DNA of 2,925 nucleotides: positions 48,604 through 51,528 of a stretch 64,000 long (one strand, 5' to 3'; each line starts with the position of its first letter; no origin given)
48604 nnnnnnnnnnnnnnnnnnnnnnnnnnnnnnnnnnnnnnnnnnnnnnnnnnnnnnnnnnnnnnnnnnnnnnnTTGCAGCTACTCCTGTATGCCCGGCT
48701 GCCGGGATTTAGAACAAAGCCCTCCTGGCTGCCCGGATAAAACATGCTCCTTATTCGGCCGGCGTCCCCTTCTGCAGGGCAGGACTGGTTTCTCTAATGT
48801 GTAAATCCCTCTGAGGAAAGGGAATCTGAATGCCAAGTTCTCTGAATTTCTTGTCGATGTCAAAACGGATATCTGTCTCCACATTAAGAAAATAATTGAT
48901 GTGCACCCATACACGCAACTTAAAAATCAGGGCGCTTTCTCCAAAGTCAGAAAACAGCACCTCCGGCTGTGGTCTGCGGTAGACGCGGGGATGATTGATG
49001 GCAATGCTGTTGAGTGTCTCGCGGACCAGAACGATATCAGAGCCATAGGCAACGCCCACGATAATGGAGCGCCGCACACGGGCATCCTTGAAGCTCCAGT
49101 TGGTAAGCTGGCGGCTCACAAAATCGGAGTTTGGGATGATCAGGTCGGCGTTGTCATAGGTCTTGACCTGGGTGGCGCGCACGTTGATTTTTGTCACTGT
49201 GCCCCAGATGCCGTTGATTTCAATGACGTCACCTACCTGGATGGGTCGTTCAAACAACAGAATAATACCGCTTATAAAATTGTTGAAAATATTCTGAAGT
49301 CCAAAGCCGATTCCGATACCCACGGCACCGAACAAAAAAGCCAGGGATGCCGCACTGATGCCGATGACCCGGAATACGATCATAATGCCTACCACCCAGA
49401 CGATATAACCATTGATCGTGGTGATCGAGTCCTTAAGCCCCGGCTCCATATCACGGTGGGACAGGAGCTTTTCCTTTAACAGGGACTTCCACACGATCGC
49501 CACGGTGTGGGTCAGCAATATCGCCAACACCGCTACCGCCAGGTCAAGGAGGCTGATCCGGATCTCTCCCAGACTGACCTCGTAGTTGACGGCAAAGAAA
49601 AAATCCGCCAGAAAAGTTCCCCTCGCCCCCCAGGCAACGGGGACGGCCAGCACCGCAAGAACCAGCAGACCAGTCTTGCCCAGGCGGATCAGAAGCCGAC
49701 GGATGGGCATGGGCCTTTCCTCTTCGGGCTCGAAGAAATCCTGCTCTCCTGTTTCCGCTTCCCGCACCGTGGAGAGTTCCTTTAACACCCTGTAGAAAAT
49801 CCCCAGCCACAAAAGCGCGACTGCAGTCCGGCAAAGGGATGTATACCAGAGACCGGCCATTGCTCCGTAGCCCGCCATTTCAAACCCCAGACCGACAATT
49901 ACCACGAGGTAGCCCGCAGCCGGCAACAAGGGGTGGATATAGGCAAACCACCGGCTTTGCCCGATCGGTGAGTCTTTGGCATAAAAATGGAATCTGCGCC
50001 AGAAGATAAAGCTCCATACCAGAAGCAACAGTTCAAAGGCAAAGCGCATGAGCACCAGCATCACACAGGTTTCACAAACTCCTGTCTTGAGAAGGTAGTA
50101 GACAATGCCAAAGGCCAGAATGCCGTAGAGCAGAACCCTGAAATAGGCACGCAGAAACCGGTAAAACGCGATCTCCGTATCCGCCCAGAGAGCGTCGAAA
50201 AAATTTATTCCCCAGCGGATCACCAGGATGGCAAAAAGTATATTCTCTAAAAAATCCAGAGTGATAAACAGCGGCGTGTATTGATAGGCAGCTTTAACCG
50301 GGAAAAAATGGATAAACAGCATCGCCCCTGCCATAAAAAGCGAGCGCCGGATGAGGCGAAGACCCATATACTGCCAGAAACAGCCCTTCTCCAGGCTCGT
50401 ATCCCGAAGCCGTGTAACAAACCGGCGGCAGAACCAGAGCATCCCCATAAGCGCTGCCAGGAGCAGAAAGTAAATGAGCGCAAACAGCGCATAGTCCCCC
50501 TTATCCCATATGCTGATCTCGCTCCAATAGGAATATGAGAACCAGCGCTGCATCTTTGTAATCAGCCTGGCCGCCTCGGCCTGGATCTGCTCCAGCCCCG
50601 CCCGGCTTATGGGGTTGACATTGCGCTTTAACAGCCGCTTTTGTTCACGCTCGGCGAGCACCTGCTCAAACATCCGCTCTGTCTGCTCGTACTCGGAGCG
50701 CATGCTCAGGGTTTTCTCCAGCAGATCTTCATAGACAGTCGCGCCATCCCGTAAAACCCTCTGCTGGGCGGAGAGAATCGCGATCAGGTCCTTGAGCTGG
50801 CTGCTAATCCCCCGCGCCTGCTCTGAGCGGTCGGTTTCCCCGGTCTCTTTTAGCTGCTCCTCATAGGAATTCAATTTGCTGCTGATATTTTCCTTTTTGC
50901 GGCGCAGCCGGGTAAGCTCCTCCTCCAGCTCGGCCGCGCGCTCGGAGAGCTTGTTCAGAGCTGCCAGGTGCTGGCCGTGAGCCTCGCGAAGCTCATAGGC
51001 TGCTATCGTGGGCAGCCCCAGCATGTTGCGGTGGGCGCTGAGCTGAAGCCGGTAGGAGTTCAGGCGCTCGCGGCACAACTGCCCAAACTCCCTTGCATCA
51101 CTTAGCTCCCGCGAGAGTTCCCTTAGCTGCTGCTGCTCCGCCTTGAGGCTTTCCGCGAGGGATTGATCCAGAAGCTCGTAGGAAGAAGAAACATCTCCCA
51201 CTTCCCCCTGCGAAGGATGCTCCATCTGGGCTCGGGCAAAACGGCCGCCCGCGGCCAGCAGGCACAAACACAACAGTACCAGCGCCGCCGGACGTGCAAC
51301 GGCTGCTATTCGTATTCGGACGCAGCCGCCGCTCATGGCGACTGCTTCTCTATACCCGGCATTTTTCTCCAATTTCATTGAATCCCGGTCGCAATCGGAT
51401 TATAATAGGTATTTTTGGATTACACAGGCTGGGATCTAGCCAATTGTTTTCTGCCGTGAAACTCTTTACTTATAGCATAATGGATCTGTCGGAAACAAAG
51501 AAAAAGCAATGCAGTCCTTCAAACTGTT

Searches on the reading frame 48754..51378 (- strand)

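Call 38: search_protein_families(library=ncbifam, proteins=[window:48754-51378:-], max_evalue=0.00001)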
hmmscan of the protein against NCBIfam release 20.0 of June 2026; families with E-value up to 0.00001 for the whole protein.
window:48754-51378:- (875 aa): 6 families
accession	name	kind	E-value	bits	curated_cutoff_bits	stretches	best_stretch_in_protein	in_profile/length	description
NF008438.0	PRK11281.1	equivalog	1.2e-70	238.5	991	1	607-865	833-1092/1113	mechanosensitive channel MscK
NF008180.0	PRK10929.1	equivalog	1.8e-53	181.7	809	1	608-861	831-1085/1109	miniconductance mechanosensitive channel MscM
NF047602.1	MscsSHelicob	equivalog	2.5e-35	122.2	400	1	617-862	13-259/260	small-conductance mechanosensitive channel MscS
NF007662.0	PRK10334.1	subfamily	1.4e-32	113.1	321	1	614-863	31-279/286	small-conductance mechanosensitive channel MscS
NF047601.1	MscSThanab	equivalog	1.3e-23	83.9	500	1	639-863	56-278/280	small-conductance mechanosensitive channel MscS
NF008542.0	PRK11465.1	equivalog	8.5e-12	44.1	596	1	613-752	466-613/741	mechanosensitive channel protein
